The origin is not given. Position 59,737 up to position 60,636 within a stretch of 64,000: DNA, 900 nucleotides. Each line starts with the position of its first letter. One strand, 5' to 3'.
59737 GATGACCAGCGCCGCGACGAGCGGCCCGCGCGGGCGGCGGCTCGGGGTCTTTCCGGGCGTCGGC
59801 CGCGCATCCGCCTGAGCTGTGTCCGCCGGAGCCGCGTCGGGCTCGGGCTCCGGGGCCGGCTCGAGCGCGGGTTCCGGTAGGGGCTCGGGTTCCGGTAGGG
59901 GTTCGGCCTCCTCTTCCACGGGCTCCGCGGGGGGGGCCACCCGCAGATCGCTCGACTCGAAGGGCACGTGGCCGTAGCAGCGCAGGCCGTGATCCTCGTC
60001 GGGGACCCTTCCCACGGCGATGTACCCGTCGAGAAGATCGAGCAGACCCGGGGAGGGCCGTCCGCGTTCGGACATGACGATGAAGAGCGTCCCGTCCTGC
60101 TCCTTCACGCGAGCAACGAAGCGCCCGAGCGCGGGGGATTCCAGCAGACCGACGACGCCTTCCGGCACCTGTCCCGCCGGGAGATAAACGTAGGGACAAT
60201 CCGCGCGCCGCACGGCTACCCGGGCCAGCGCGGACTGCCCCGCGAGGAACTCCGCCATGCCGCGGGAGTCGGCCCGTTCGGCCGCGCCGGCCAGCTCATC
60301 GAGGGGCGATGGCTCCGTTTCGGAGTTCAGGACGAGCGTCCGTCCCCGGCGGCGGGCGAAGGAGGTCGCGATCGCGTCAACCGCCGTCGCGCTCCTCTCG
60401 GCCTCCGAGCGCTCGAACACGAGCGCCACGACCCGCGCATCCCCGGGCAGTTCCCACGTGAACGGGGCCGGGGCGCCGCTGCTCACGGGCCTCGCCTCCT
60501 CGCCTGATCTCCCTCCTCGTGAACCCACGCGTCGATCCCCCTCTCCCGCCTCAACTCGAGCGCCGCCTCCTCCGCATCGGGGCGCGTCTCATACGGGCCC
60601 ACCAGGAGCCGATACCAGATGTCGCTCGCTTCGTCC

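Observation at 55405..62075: Candidate novel module: two SPOR-domain envelope proteins translationally coupled to smc, one with a catalytically dead ParA/MinD/BY-kinase-like cytoplasmic domain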

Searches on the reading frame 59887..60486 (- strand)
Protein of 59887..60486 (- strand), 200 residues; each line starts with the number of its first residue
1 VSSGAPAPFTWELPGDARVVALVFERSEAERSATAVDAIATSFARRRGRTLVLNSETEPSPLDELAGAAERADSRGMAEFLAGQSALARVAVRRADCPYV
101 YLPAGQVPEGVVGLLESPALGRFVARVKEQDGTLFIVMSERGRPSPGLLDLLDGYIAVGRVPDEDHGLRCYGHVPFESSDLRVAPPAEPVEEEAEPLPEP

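Call 5: find_homologous_proteins(query=window:59887-60486:-, max_evalue=0.001)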
Query window:59887-60486:- (200 aa): 1 proteins with E <= 0.001 among 2642 candidates.
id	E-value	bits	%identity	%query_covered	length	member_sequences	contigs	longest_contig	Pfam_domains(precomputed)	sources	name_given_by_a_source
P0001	1.3e-89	317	82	90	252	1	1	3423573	-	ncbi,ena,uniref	ncbi:hypothetical protein [Candidatus Palauibacter irciniicola]|uniref:hypothetical protein n=1 Tax=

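Call 6: search_protein_families(library=ncbifam, proteins=[window:59887-60486:-], max_evalue=1)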
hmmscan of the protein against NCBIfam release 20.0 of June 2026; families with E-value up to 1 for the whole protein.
window:59887-60486:- (200 aa): 4 families
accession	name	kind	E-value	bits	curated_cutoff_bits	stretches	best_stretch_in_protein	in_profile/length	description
TIGR01007.1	eps_fam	subfamily_domain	0.00097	18.7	108.05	1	21-129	21-126/204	polysaccharide biosynthesis tyrosine autokinase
TIGR03029.1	EpsG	equivalog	0.021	14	313.8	1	15-130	101-212/274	chain length determinant protein tyrosine kinase EpsG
TIGR01005.1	eps_transp_fam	subfamily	0.14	10.3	411.7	1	38-126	566-651/754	exopolysaccharide transport protein family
NF008568.0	PRK11519.1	equivalog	0.3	9.2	1068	1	43-130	551-635/720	tyrosine-protein kinase Wzc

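Call 9: search_solved_structures(query=window:59887-60486:-, max_evalue=10, show_alignments=3)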
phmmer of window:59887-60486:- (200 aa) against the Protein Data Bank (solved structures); distinct sequences matched with E-value up to 10: 5.
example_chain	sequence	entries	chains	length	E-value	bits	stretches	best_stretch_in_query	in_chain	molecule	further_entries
9exq_D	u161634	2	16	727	1.4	11.8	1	73-123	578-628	Putative transmembrane protein Wzc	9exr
9i2q_D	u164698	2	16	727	1.4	11.8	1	73-123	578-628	Putative transmembrane protein Wzc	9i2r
9exo_H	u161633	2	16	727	1.4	11.8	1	73-123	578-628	Putative transmembrane protein Wzc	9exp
7ni2_A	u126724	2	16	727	1.4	11.8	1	73-123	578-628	Tyrosine-protein kinase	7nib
7nhr_A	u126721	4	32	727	1.4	11.8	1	73-123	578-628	Putative transmembrane protein Wzc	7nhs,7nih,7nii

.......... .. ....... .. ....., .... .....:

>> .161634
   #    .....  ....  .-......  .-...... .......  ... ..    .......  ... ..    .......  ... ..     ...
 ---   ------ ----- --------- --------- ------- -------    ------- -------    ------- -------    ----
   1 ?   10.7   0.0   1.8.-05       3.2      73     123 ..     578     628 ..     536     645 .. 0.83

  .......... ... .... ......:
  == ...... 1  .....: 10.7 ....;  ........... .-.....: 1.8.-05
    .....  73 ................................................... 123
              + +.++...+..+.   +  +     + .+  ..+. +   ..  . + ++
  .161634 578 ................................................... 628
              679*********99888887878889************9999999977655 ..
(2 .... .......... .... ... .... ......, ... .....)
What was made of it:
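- Tried and rejected: Only Wzc at E 1.4 (call 9).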

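Call 10: search_protein_families(library=pfam, proteins=[window:59887-60486:-], max_evalue=10)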
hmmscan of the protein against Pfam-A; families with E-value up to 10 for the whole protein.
window:59887-60486:- (200 aa): 0 families
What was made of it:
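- Tried and rejected: No hit even at E 10 (call 10).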

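Call 12: find_encoding_contigs(protein=P0001, flank=10000, max_places=3)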
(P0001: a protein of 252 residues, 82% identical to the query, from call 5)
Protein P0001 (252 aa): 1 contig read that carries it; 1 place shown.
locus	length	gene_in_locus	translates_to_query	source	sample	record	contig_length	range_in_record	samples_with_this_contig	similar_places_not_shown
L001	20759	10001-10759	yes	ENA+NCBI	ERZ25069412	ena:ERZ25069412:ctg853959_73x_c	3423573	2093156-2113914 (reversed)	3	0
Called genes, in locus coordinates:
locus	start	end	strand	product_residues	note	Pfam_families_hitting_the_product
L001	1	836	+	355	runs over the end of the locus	PF21088:MS_channel_1st, PF00924:MS_channel_2nd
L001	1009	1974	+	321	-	PF13793:Pribosyltran_N, PF00156:Pribosyltran, PF14572:Pribosyl_synth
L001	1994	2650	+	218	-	PF01386:Ribosomal_L25p, PF14693:Ribosomal_TL5_C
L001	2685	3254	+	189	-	PF01195:Pept_tRNA_hydro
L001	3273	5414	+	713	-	PF03030:H_PPase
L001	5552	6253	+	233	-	-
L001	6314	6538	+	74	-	PF01084:Ribosomal_S18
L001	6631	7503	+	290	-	PF09991:DUF2232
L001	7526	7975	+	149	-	PF01281:Ribosomal_L9_N, PF03948:Ribosomal_L9_C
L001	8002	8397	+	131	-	PF02410:RsfS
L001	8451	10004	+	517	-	PF05036:SPOR (weak)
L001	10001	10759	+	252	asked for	-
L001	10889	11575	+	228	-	PF05036:SPOR (weak)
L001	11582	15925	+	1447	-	PF02463:SMC_N, PF13175:AAA_15, PF13476:AAA_23, PF06470:SMC_hinge (weak), PF00753:Lactamase_B, PF12706:Lactamase_B_2, PF23023:Anti-Pycsar_Apyc1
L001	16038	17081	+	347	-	PF18152:DAHP_snth_FXD, PF00793:DAHP_synth_1, PF03102:NeuB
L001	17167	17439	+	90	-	PF02021:UPF0102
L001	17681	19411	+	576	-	PF05496:RuvB_N (weak), PF13177:DNA_pol3_delta2, PF00004:AAA, PF13401:AAA_22 (weak), PF22608:DNAX_ATPase_lid, PF12169:DNA_pol3_gamma3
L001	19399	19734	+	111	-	PF02575:YbaB_DNA_bd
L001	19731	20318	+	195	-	PF21176:RecR_HhH, PF01751:Toprim, PF13662:Toprim_4, PF21175:RecR_C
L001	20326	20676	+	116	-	-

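Call 33: search_protein_representatives(protein=window:59887-60486:-)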
Query: 200 residues. Proteins with E-value up to 0.001 (for the whole library): 57; up to 1e-10: 25; up to 1e-30: 9. The best 57 are listed.
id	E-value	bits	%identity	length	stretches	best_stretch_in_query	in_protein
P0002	5.8e-93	326.4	82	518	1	1-200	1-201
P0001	4.0e-90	317.1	81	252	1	1-186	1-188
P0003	2.0e-43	164.8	51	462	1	8-189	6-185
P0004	1.0e-41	159.2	50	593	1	9-198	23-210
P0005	1.2e-40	155.7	54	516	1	10-181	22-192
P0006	3.8e-40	154.1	51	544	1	8-183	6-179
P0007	4.0e-38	147.5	53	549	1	9-181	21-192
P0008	2.0e-35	138.7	49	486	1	7-179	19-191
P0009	2.2e-34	135.3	45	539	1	6-197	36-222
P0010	7.7e-26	107.4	44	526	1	10-161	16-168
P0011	1.8e-23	99.7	47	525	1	12-162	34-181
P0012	2.8e-23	99.0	42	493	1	10-161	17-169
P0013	8.3e-22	94.2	39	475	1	11-192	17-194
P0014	1.2e-21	93.7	38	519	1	6-183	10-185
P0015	1.0e-19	87.4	38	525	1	10-182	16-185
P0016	4.8e-19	85.2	41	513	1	12-200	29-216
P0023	3.5e-15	72.6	39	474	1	10-166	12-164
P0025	2.1e-11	60.3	38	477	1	10-163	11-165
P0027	6.4e-09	52.2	35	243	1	13-163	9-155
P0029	1.1e-08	51.4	37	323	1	13-200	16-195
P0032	6.7e-08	48.8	31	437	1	14-160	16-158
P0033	1.0e-07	48.2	33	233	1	16-160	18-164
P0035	2.0e-07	47.3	30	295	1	17-165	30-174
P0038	7.4e-07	45.4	33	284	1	4-168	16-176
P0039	1.2e-06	44.8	30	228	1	14-170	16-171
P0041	1.8e-05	41.0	32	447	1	19-159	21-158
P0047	1.3e-04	38.1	32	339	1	20-137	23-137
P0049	2.2e-04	37.4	29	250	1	12-189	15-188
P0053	6.9e-04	35.8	30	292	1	15-185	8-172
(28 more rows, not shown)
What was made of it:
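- Tried and rejected: The exhaustive representative search was needed (call 33).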

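Call 39: search_solved_structures(query=A2, max_evalue=1, show_alignments=2)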
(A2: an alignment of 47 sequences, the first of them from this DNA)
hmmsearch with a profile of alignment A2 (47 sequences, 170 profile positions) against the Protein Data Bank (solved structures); distinct sequences matched with E-value up to 1: 20.
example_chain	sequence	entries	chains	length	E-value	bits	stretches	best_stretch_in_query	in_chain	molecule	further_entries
3la6_A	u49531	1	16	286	2.9e-11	46.3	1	28-126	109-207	Tyrosine-protein kinase wzc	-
6z0p_A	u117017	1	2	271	7.6e-11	44.9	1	9-126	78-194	BceF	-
9xgv_A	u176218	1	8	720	1.2e-10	44.3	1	28-126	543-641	Tyrosine-protein kinase wzc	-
9r62_I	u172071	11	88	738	1.3e-10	44.2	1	28-126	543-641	Tyrosine-protein kinase wzc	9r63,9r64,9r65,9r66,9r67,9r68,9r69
6u1q_A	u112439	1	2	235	7.8e-09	38.4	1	4-167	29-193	VpsO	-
3cio_A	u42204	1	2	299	7.9e-07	31.9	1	25-121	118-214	Tyrosine-protein kinase etk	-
9i2q_D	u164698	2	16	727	1.1e-06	31.5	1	29-118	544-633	Putative transmembrane protein Wzc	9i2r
9exq_D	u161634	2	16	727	1.1e-06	31.4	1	29-118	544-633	Putative transmembrane protein Wzc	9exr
9exo_H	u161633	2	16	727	1.1e-06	31.4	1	29-118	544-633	Putative transmembrane protein Wzc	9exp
7nhr_A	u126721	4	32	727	1.1e-06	31.4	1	29-118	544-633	Putative transmembrane protein Wzc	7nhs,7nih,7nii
7ni2_A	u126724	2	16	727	1.1e-06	31.4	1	29-118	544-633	Tyrosine-protein kinase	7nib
4jlv_A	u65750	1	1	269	2.9e-06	30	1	15-125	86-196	C-terminal fragment of Membrane protein CapA1, Putative uncharacterized protein capB1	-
3q9l_A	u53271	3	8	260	0.0073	19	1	11-98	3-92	Septum site-determining protein minD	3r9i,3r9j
5j1j_A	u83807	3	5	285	0.027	17.1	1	12-80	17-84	Site-determining protein | Transcriptional antiactivator FleN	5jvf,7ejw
1wcv_1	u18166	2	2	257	0.029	17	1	8-74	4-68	SEGREGATION PROTEIN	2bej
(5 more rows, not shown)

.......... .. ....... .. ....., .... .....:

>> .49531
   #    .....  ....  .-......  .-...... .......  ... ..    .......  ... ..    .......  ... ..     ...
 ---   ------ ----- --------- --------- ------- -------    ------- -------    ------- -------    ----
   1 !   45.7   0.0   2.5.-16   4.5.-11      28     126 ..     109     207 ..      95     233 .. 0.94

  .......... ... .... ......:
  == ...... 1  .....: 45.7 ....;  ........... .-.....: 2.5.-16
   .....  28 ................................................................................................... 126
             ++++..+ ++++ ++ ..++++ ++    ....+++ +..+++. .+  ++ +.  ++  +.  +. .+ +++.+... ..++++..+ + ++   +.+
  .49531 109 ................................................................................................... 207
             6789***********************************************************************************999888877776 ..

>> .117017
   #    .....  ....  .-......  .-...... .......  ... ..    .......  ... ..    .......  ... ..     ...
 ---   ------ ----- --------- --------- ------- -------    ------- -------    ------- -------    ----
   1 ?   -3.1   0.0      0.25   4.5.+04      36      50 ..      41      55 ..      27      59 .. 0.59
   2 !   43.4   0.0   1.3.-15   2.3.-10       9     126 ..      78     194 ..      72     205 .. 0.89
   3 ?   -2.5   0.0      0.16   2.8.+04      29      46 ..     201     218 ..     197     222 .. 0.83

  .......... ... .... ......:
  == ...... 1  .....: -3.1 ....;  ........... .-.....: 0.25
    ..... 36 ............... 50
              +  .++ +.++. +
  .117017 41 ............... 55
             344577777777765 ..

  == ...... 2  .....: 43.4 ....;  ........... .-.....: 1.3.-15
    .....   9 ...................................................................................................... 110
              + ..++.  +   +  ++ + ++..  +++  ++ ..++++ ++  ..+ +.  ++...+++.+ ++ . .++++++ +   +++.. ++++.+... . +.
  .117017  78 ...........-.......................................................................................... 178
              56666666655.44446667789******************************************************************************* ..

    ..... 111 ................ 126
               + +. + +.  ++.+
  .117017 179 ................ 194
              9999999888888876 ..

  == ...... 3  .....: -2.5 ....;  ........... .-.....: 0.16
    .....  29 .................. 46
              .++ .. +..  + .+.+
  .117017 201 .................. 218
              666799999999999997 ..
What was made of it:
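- On BY-kinase (Wzc/Etk/CapB): The family profile hits Wzc at 2.9e-11 (call 39).
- On ParA/MinD: MinD scores E 0.007, FleN 0.027 and Soj 0.029, against BY-kinases at 1e-11 (call 39).
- Closest known: ParA/MinD positioning ATPases. Same: Weak profile hits were obtained to MinD, FleN and Soj (E 0.007-0.03, call 39).
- Checked: A profile of 47 family N-domains hits Wzc at 2.9e-11, BceF at 7.6e-11 and VpsO at 7.8e-9 (call 39).
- The family profile hits Wzc at 2.9e-11, BceF at 7.6e-11, VpsO at 7.8e-9, Etk at 7.9e-7 and CapA1B1 at 2.9e-6, against MinD at 0.007 (call 39).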

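Call 41: find_encoding_contigs(protein=P0025, flank=6000, max_places=2)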
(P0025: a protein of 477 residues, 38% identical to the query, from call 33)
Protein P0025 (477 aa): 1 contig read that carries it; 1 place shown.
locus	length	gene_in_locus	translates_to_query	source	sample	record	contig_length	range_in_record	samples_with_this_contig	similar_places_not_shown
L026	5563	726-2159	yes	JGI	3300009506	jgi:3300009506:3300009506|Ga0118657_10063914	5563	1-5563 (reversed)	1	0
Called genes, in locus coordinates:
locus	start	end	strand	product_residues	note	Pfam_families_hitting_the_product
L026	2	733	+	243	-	?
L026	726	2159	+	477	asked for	PF05036:SPOR (faint)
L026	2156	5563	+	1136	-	?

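Call 42: find_encoding_contigs(protein=P0049, flank=6000, max_places=2)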
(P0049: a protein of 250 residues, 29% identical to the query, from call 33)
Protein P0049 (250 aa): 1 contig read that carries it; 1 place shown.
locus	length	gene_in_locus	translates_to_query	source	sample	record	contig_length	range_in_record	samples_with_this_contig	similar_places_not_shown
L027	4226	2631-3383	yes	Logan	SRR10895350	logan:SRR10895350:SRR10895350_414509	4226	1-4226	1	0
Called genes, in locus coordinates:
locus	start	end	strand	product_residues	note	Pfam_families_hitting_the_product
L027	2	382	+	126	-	?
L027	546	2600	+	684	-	PF13620:CarboxypepD_reg, PF13715:CarbopepD_reg_2 (faint), PF07715:Plug, PF00593:TonB_dep_Rec_b-barrel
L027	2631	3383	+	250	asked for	-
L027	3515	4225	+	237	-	?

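Call 46: search_protein_families(library=pfam, proteins=[L027:3515-4225:+, L027:2-382:+, P0049, P0033, P0039, P0027, P0053, P0047], max_evalue=0.01)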
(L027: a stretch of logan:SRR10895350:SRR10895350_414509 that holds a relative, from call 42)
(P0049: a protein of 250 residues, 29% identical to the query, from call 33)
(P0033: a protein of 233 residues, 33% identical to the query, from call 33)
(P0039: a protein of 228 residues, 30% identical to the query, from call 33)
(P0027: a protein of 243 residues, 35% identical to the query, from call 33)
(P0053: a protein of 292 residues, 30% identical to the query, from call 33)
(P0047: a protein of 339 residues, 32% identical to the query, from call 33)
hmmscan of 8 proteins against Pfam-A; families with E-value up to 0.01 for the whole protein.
L027:3515-4225:+ (237 aa): 3 families
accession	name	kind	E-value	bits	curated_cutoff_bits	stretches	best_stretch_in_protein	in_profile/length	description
PF25390.1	WD40_RLD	-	5.5e-23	82.3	150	1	39-204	97-272/363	RCC1-like domain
PF13540.12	RCC1_2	-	1.2e-14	54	22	1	181-204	2-25/30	Regulator of chromosome condensation (RCC1) repeat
PF00415.24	RCC1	-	8.1e-11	42.8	21.7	3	50-91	2-48/50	Regulator of chromosome condensation (RCC1) repeat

L027:2-382:+ (126 aa): 0 families

P0049 (250 aa): 0 families

P0033 (233 aa): 0 families

P0039 (228 aa): 0 families

P0027 (243 aa): 0 families

P0053 (292 aa): 0 families

P0047 (339 aa): 0 families

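Call 47: predict_structure(alignment_id=A2)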
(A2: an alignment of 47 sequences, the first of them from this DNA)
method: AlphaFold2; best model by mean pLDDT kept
length: 171 residues; sequences in the alignment: 47
mean_pLDDT: 91.6   pTM: 0.89
mean pLDDT of the five models: 91.6, 91.4, 91.4, 90.9, 90.7
residues with pLDDT >= 90: 129; 70-90: 38; 50-70: 3; < 50: 1
segments of 3 or more residues with pLDDT < 50: none
pLDDT, mean of each block of 10 residues (from residue 1): 79 96 97 95 95 93 83 92 94 92 83 97 97 91 96 87 93 75
secondary structure, 60 per line:
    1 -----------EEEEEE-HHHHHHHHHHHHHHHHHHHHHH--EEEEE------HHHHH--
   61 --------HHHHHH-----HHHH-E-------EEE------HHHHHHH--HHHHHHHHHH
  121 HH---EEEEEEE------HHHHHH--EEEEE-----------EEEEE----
elements in order: E12-17 H19-40 E43-47 H54-58 H69-74 H80-83 E93-95 H102-108 H111-122 E126-132 H139-144 E147-151 E163-167
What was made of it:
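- On BY-kinase (Wzc/Etk/CapB): The AF2 model has pLDDT 91.6 (call 47).
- Checked: The AF2 model has pLDDT 91.6 and pTM 0.89 (call 47).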

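Call 50: find_encoding_contigs(protein=P0033, flank=6000, max_places=2)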
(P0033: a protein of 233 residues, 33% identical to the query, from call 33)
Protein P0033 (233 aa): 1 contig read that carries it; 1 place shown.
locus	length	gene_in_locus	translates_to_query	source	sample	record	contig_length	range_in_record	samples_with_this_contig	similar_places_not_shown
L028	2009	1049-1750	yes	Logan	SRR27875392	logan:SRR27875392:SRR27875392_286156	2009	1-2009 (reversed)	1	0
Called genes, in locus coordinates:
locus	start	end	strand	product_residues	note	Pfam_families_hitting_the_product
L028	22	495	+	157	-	-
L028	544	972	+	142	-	PF01894:YjbQ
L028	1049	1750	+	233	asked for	-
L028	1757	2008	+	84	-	?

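Call 51: find_encoding_contigs(protein=P0041, flank=6000, max_places=2)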
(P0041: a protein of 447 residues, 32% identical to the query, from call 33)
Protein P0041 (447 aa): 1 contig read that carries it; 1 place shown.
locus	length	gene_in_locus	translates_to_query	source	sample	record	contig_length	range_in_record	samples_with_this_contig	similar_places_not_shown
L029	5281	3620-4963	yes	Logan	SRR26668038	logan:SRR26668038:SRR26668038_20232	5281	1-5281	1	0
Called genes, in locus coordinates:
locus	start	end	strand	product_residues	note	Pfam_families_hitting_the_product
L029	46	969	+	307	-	PF09991:DUF2232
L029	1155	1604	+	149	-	PF01281:Ribosomal_L9_N, PF03948:Ribosomal_L9_C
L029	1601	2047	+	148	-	PF02410:RsfS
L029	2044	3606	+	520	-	PF05036:SPOR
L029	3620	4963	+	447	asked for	PF05036:SPOR (weak)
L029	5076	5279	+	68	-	?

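Call 52: find_encoding_contigs(protein=P0032, flank=6000, max_places=2)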
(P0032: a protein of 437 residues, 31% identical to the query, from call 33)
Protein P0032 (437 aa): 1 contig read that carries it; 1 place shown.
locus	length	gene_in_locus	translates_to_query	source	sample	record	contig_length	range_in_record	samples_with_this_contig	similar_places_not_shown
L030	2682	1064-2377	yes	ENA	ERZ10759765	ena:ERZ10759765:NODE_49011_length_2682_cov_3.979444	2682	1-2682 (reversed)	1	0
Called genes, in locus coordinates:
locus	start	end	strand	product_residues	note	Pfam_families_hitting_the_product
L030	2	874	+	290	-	?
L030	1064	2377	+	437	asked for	PF05036:SPOR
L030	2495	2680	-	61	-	?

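Call 54: fold_search(model_id=the predicted structure, library=pdb)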
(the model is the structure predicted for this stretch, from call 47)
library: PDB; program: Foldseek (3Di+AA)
matches with E <= 10: 1332; with E <= 0.001: 70
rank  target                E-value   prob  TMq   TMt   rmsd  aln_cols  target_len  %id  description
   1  9r6b_I                1.4e-07  1.00  0.68  0.22   3.9       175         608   15  CPS secretion pathway Wza-Wzc (Conf 4) (released 2026-03-04)
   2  3la6_P                1.6e-07  1.00  0.72  0.51   3.8       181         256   16  Octameric kinase domain of the E. coli tyrosine kinase Wzc with bound ADP (released 2010-08-25)
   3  9r62_I                2.5e-07  1.00  0.71  0.23   3.7       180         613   16  CPS co-polymerase Wzc_C1 (released 2026-03-04)
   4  3la6_L                2.6e-07  1.00  0.72  0.50   3.7       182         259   16  Octameric kinase domain of the E. coli tyrosine kinase Wzc with bound ADP (released 2010-08-25)
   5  9exq_C                3.5e-07  1.00  0.69  0.24   3.8       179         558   14  Wzc-K540M-3YE-N711Y MgADP C1 (released 2025-04-23)
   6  3la6_F                3.8e-07  1.00  0.71  0.50   3.9       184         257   16  Octameric kinase domain of the E. coli tyrosine kinase Wzc with bound ADP (released 2010-08-25)
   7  3la6_G                4.0e-07  1.00  0.72  0.50   3.7       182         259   16  Octameric kinase domain of the E. coli tyrosine kinase Wzc with bound ADP (released 2010-08-25)
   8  9exo_A                4.3e-07  1.00  0.68  0.21   3.8       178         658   15  Wzc-K540M-2YE MgADP C1 (released 2025-04-23)
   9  3la6_A                4.5e-07  1.00  0.72  0.50   3.8       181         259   16  Octameric kinase domain of the E. coli tyrosine kinase Wzc with bound ADP (released 2010-08-25)
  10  9r68_I                4.8e-07  1.00  0.70  0.21   3.9       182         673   16  CPS secretion pathway Wza-Wzc_C1 (Conf 2) (released 2026-03-04)
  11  3la6_M                5.1e-07  1.00  0.71  0.50   3.8       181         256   16  Octameric kinase domain of the E. coli tyrosine kinase Wzc with bound ADP (released 2010-08-25)
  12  9exo_C                5.4e-07  1.00  0.69  0.24   3.8       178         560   15  Wzc-K540M-2YE MgADP C1 (released 2025-04-23)
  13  9exo_E                5.4e-07  1.00  0.67  0.25   3.9       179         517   16  Wzc-K540M-2YE MgADP C1 (released 2025-04-23)
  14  9exo_B                5.8e-07  1.00  0.69  0.24   3.9       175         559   15  Wzc-K540M-2YE MgADP C1 (released 2025-04-23)
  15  3la6_I                6.5e-07  1.00  0.72  0.50   3.7       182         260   16  Octameric kinase domain of the E. coli tyrosine kinase Wzc with bound ADP (released 2010-08-25)
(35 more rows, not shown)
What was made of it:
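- On BY-kinase (Wzc/Etk/CapB): The top 50 Foldseek hits are all BY-kinases, with TMq 0.66-0.76 (call 54).
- Closest known: Active BY-kinases Wzc, Etk, CapB, VpsO and BceF. Same: These are the best sequence-profile and structural matches (calls 39, 54).
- Checked: All 50 top Foldseek hits are BY-kinases, with TM-score about 0.7 (call 54).
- The top 50 Foldseek hits are all BY-kinases (call 54).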

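Call 57: find_related_loci(query=A3, collection=metagenome_contigs, flank=6000)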
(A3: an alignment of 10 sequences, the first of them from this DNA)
Query A3 (171 aa) in metagenome_contigs; peptide patterns used: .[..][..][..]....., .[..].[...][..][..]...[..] (x = any residue, [..] = any of these).
134 stretches matched a pattern; 9 encode a relative of the query (tblastn E <= 1e-3); 9 distinct loci.
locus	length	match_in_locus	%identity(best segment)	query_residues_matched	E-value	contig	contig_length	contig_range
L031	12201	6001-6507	51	2-171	2e-43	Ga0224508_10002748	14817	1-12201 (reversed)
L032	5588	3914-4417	50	2-170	6e-43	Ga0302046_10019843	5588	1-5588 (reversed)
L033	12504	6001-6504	51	2-170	1e-42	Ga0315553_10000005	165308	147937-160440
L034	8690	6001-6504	51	2-170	1e-42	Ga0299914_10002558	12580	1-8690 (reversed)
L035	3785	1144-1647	50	2-171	1e-40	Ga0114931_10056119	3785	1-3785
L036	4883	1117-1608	37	5-170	1e-25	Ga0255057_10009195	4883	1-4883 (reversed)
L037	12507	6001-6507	47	2-170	1e-44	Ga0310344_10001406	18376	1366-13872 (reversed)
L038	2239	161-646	41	6-169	7e-21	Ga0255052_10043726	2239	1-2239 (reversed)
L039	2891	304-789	37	5-167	1e-20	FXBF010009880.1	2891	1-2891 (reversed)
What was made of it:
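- Tried and rejected: A 10-sequence subset gave only 9 loci (call 57).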

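Call 59: find_homologous_proteins(query=A2, max_evalue=0.00001)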
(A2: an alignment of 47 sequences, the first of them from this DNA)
Query A2 (47 sequences) (171 aa, profile of the alignment): 4 proteins with E <= 0.00001 among 8000 candidates.
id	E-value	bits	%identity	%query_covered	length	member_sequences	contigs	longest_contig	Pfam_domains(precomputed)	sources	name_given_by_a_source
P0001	7.5e-50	187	84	100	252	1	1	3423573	-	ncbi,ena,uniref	ncbi:hypothetical protein [Candidatus Palauibacter irciniicola]|uniref:hypothetical protein n=1 Tax=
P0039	2.4e-44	169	30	92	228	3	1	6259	-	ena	-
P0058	4.4e-37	145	27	75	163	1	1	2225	-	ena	-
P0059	1.8e-7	49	24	75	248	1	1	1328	PF10609.16,PF01656.30,PF13614.13,PF09140.18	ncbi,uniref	ncbi:CpsD/CapB family tyrosine-protein kinase, partial [Mesorhizobium japonicum]|uniref:CpsD/CapB fa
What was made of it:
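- Tried and rejected: Searches with B's N-domain, alone and as a profile, returned almost nothing (1 and 4 proteins; calls 5, 59).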
